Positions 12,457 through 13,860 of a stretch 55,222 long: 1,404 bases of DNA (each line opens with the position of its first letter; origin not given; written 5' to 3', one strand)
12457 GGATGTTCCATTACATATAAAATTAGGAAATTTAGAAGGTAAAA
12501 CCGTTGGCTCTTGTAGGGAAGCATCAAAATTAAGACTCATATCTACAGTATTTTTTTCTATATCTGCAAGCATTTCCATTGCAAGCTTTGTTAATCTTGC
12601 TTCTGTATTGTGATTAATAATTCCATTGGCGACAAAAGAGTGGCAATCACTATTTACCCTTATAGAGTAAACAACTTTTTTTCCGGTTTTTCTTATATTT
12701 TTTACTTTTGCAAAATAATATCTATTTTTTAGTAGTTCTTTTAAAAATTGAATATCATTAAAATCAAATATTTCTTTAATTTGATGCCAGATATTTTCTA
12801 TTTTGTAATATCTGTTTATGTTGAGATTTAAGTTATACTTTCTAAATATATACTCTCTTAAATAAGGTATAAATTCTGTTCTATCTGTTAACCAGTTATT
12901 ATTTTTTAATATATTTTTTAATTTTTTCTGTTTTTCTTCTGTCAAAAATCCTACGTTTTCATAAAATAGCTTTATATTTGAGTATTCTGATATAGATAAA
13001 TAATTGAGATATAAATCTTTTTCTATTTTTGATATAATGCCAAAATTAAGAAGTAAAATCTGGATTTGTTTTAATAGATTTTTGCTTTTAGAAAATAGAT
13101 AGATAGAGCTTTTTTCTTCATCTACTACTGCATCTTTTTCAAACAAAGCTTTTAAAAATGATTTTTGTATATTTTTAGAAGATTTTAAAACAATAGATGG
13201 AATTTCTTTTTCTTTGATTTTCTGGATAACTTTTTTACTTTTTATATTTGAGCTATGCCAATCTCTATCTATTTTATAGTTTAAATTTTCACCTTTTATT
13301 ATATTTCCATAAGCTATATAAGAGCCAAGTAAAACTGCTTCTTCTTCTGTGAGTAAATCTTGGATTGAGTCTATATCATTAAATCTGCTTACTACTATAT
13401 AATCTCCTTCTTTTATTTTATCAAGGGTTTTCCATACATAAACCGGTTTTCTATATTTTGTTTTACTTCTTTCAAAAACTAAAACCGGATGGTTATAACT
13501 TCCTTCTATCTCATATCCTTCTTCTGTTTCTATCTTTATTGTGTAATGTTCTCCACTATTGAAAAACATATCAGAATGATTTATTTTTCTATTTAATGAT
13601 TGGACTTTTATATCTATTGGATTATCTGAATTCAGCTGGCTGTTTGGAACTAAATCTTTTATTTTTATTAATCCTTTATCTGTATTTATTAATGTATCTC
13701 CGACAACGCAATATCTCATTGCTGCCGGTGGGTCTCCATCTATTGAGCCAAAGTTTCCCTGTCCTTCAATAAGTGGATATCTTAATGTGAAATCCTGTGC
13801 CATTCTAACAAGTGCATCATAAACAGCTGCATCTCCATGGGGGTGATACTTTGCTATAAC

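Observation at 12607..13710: gyrA is interrupted by an Mxe-GyrA-like intein that keeps a full-size but apparently degenerate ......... domain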

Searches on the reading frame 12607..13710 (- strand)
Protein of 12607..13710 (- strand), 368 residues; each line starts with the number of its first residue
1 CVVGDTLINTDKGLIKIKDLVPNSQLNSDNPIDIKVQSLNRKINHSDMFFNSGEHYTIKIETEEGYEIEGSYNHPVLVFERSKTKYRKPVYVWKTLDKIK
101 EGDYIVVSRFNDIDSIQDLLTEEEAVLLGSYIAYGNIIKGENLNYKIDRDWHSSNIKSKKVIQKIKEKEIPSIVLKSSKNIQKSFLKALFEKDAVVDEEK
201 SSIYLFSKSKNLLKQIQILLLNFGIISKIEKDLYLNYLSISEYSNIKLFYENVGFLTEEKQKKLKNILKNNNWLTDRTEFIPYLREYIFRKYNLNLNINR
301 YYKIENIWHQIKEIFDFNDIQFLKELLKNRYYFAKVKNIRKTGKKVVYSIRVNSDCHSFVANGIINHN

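Call 4: search_protein_families(library=pfam, proteins=[window:12607-13710:-], max_evalue=1)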
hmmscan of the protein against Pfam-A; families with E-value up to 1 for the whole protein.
window:12607-13710:- (368 aa): 2 families
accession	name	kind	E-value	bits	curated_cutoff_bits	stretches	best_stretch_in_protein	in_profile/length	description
PF14890.11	Intein_splicing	-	3.2e-17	63.2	35.8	1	15-368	10-155/155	Intein splicing domain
PF14528.11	LAGLIDADG_3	-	3.9e-12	46.7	22.5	1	182-254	3-82/82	LAGLIDADG-like domain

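Call 5: search_protein_families(library=ncbifam, proteins=[window:12607-13710:-], max_evalue=1)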
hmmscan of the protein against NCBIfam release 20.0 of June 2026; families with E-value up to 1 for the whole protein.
window:12607-13710:- (368 aa): 10 families
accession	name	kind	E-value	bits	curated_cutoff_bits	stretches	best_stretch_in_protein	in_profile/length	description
NF038098.1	GyrA_w_intein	exception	3.3e-58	197.5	1850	2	159-368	313-537/1232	intein-containing DNA gyrase subunit A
NF005852.0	PRK07773.1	equivalog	2.5e-20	72.4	780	2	166-368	596-826/886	replicative DNA helicase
NF011418.0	PRK14845.1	equivalog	1.5e-16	59.4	756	2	162-271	207-315/1049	translation initiation factor IF-2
NF006207.0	PRK08332.1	equivalog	8.8e-16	56.3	2400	2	161-234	1076-1148/1684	vitamin B12-dependent ribonucleotide reductase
NF011491.0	PRK14898.1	equivalog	6.9e-12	44.2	783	1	160-286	315-442/860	DNA-directed RNA polymerase subunit A''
TIGR01445.1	intein_Nterm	domain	1.1e-11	45.5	24.5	1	1-78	1-83/83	intein N-terminal splicing region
NF011303.0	PRK14715.1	equivalog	4.2e-09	34.1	1585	2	160-233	1192-1266/1627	DNA-directed DNA polymerase II large subunit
NF011287.0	PRK14698.1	equivalog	0.0083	14.1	1238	1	164-232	468-536/1017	V-type ATP synthase subunit A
NF007072.0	PRK09519.1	equivalog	0.0086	14.5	1024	0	167-229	445-512/790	intein-containing recombinase RecA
TIGR01443.1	intein_Cterm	domain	0.017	15.3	15.6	1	347-368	2-23/24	intein C-terminal splicing region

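Call 6: search_solved_structures(query=window:12607-13710:-, max_evalue=1, show_alignments=4)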
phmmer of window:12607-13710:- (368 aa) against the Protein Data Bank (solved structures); distinct sequences matched with E-value up to 1: 4.
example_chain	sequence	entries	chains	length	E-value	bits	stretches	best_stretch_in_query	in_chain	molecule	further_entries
1am2_A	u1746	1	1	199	2.5e-25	92.9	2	2-109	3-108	MXE GYRA INTEIN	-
4oz6_A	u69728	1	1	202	5.2e-24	88.6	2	2-109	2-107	Mxe gyrA intein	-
7cfv_A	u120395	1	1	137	0.007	19.1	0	335-368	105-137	Spl DnaX mini-intein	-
2lcj_A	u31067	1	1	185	0.027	17.2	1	53-145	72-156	Pab polC intein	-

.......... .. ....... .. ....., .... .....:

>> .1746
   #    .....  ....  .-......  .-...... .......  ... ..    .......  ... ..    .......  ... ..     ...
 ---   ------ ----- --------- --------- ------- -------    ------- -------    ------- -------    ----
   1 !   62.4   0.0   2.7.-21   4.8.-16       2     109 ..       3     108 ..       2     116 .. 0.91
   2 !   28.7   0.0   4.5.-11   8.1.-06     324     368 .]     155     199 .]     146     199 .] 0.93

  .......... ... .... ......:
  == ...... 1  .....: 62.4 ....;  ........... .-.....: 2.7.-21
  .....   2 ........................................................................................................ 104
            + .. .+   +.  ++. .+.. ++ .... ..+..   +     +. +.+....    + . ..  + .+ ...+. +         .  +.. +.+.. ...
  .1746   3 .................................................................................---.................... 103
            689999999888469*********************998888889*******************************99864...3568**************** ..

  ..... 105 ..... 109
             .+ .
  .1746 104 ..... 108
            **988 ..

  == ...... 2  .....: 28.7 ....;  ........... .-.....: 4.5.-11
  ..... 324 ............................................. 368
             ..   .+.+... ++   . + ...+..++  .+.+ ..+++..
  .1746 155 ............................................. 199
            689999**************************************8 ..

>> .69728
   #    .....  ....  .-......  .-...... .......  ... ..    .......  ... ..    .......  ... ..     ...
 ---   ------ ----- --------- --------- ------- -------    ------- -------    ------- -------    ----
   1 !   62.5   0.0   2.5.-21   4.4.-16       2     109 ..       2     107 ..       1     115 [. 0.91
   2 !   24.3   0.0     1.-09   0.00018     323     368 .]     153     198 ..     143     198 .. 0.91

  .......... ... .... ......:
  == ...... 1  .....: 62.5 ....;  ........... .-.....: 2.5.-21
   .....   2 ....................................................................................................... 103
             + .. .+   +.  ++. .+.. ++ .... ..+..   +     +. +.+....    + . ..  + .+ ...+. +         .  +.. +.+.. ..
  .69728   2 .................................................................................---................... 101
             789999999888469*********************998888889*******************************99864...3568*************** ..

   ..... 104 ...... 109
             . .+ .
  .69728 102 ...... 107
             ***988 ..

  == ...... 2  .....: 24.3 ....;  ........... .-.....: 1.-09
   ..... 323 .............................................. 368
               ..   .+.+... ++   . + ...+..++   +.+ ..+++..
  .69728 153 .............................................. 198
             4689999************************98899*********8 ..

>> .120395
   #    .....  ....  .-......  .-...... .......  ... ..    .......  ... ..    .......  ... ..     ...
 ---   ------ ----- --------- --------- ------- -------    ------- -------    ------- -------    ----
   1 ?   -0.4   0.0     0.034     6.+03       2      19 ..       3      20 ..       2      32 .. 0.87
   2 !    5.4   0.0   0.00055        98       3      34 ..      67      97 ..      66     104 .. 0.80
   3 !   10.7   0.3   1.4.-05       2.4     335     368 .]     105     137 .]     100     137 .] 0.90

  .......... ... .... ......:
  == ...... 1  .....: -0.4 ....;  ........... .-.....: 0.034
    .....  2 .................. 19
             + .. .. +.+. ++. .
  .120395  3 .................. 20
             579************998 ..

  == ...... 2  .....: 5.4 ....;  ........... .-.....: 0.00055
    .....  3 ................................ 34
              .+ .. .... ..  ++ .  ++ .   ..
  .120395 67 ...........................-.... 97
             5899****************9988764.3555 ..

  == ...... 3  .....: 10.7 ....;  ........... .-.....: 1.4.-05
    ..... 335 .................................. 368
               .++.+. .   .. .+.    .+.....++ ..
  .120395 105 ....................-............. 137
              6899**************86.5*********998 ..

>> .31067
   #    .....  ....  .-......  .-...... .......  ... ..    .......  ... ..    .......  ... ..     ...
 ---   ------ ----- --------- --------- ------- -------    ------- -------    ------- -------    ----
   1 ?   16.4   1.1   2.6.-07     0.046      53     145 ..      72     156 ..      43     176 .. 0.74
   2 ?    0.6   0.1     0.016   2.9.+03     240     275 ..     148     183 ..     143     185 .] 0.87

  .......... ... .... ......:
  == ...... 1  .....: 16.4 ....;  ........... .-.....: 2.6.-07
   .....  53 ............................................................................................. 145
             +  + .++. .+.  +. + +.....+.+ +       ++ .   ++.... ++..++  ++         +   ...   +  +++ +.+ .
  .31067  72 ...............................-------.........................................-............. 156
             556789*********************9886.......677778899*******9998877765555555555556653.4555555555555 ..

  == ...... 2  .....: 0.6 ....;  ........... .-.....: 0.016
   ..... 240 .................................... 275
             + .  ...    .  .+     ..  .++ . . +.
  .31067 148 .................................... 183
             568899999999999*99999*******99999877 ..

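Call 7: find_homologous_proteins(query=window:12607-13710:-, max_evalue=0.00001)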
Query window:12607-13710:- (368 aa): 6 proteins with E <= 0.00001 among 6692 candidates.
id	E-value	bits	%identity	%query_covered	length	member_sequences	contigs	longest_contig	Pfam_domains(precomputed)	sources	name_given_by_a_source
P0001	1.3e-57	214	73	37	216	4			-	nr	nr:LAGLIDADG family homing endonuclease [Hydrogenivirga sp. 128-5-R1-1]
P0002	2.5e-55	206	35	100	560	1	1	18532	PF00521.27,PF14528.12,PF14890.12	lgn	-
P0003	6.7e-52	195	37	100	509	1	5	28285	PF00521.27,PF14528.12,PF14527.12,PF14890.12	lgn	-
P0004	4.9e-42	163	48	58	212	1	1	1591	PF14528.12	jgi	-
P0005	2.5e-40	157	41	54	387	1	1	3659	PF00521.27,PF14528.12,PF14890.12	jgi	-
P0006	1.1e-12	66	27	100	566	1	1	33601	PF14528.12,PF14890.12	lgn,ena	-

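Call 20: find_encoding_contigs(protein=P0002, flank=4000, max_places=2)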
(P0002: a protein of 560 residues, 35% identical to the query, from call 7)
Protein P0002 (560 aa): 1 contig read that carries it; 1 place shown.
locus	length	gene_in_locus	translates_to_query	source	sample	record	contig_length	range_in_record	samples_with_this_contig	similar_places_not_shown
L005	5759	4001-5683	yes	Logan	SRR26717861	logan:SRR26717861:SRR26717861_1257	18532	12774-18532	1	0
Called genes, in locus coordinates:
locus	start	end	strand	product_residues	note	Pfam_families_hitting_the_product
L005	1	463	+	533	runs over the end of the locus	PF13708:DUF4942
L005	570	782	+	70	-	-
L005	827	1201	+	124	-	PF24203:Phage_ProQ_C_like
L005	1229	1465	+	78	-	-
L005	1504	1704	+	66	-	-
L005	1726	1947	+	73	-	PF17295:DUF5348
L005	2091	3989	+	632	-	PF02518:HATPase_c, PF00204:DNA_gyraseB, PF01751:Toprim, PF00986:DNA_gyraseB_C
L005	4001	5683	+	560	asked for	PF00521:DNA_topoisoIV, PF14890:Intein_splicing, PF14528:LAGLIDADG_3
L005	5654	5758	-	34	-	?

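Call 21: find_encoding_contigs(protein=P0003, flank=4000, max_places=2)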
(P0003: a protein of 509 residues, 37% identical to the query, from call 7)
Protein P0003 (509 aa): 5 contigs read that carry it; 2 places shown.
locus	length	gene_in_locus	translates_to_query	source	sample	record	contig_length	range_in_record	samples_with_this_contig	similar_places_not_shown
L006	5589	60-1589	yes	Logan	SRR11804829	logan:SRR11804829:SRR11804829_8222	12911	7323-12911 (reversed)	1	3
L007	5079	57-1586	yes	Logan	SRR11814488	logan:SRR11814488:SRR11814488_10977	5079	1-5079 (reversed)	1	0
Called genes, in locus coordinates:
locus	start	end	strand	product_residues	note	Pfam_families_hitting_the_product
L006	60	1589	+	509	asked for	PF00521:DNA_topoisoIV, PF14890:Intein_splicing, PF14527:LAGLIDADG_WhiA (faint), PF14528:LAGLIDADG_3, PF00521:DNA_topoisoIV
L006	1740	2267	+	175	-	PF01541:GIY-YIG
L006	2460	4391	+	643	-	PF00521:DNA_topoisoIV, PF03989:DNA_gyraseA_C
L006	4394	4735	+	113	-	-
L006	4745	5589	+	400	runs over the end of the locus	PF00154:RecA_N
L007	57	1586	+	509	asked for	PF00521:DNA_topoisoIV, PF14890:Intein_splicing, PF14527:LAGLIDADG_WhiA (faint), PF14528:LAGLIDADG_3, PF00521:DNA_topoisoIV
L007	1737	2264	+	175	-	PF01541:GIY-YIG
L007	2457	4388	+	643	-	PF00521:DNA_topoisoIV, PF03989:DNA_gyraseA_C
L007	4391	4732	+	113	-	-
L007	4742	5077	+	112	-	?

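Call 27: search_protein_representatives(protein=window:12607-13710:-)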
Query: 368 residues. Proteins with E-value up to 0.001 (for the whole library): 3861; up to 1e-10: 1255; up to 1e-30: 71. The best 150 are listed.
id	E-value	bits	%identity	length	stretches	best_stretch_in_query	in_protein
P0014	4.9e-95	335.4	52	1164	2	1-368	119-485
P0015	5.4e-69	249.7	46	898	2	157-368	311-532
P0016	1.9e-64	234.8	44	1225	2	1-155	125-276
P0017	5.5e-62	226.7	47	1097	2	1-152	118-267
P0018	1.1e-58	215.8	45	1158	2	166-368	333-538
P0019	2.5e-57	211.3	43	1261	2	155-368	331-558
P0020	4.2e-56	207.3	41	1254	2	149-368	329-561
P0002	7.8e-56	206.4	43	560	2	166-368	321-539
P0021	2.1e-54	201.7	42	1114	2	167-368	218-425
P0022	7.3e-53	196.7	43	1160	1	1-368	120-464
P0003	2.1e-52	195.1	44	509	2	166-368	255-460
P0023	4.4e-51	190.8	38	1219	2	1-148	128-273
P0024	7.5e-49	183.5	39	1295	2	164-368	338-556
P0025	1.5e-48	182.4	42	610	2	163-368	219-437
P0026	5.4e-48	180.7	42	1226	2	164-368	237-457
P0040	9.1e-41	156.9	46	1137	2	1-130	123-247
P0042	1.6e-40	156.0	50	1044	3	1-108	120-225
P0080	2.7e-31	125.7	35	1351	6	1-109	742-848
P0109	3.1e-27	112.4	40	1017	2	1-234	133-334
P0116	1.9e-26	109.8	39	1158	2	1-142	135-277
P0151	1.1e-24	103.9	51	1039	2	1-109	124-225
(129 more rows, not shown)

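Call 31: predict_structure(protein=window:12607-13710:-)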
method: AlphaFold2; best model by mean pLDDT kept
length: 368 residues; sequences in the alignment: 1
mean_pLDDT: 35.3   pTM: 0.22
mean pLDDT of the five models: 35.3, 34.7, 32.4, 32.2, 28.5
residues with pLDDT >= 90: 0; 70-90: 0; 50-70: 7; < 50: 361
segments of 3 or more residues with pLDDT < 50: 1-216, 218-341, 345-347, 349-363, 366-368
pLDDT, mean of each block of 10 residues (from residue 1): 34 36 37 31 27 31 28 32 29 33 31 32 33 29 27 29 35 38 40 45 45 47 42 28 30 35 39 34 36 29 33 38 40 40 51 40 48
secondary structure, 60 per line:
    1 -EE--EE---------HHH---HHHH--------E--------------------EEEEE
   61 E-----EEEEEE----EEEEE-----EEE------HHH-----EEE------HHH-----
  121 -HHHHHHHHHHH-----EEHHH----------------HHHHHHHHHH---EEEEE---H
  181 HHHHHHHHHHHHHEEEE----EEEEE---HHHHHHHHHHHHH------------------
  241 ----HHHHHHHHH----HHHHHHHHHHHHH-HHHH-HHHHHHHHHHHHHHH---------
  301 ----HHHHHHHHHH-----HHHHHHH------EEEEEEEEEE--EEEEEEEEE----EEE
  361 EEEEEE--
elements in order: H23-26 E56-61 E67-72 E77-81 E87-89 E104-106 H122-132 H159-168 E172-176 H180-193 E194-197 E202-206 H210-222 H245-253 H258-270 H272-275 H277-291 H305-314 H320-326 E333-342 E345-353 E358-366

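Call 32: list_cluster_members(proteins=[P0014, P0015, P0040, P0042, P0018, P0016, P0017, P0019, P0022, P0005])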
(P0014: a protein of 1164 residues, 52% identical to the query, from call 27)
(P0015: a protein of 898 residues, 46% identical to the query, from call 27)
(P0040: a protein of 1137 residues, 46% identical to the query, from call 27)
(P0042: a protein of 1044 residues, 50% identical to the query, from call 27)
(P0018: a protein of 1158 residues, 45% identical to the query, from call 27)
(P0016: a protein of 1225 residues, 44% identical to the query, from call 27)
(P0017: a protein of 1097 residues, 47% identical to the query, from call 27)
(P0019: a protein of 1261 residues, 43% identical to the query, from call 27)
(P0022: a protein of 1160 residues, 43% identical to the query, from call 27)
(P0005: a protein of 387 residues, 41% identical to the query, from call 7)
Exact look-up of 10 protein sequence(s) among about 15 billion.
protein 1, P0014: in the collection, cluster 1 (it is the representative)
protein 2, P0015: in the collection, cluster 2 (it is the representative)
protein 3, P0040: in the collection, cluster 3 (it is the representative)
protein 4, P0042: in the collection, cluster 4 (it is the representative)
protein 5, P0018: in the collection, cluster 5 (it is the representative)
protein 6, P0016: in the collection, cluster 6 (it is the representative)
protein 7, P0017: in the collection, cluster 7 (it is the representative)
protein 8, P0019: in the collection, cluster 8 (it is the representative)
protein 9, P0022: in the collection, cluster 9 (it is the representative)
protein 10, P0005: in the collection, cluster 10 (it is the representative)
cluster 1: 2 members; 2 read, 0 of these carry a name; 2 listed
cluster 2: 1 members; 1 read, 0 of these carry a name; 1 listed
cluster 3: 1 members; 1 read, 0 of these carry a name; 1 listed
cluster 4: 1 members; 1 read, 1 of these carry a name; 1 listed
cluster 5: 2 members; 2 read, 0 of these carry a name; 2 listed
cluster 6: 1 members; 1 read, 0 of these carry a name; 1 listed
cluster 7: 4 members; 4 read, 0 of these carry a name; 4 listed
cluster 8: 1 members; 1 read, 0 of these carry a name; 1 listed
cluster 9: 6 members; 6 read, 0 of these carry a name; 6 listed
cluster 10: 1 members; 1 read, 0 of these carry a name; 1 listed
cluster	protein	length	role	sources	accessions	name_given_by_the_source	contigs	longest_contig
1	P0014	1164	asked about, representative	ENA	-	-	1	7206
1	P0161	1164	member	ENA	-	-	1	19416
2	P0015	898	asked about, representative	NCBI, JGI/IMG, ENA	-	-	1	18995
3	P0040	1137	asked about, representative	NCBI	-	-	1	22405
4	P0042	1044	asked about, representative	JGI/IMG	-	DNA gyrase subunit A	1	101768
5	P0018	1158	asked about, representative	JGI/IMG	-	-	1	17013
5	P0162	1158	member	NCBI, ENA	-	-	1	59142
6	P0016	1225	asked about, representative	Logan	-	-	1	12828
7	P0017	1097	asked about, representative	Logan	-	-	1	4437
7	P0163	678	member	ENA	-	-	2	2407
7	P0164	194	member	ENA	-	-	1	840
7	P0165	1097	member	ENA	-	-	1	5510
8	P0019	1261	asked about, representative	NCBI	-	-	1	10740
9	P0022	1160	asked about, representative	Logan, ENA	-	-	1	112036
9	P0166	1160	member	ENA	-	-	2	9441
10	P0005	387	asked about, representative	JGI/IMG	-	-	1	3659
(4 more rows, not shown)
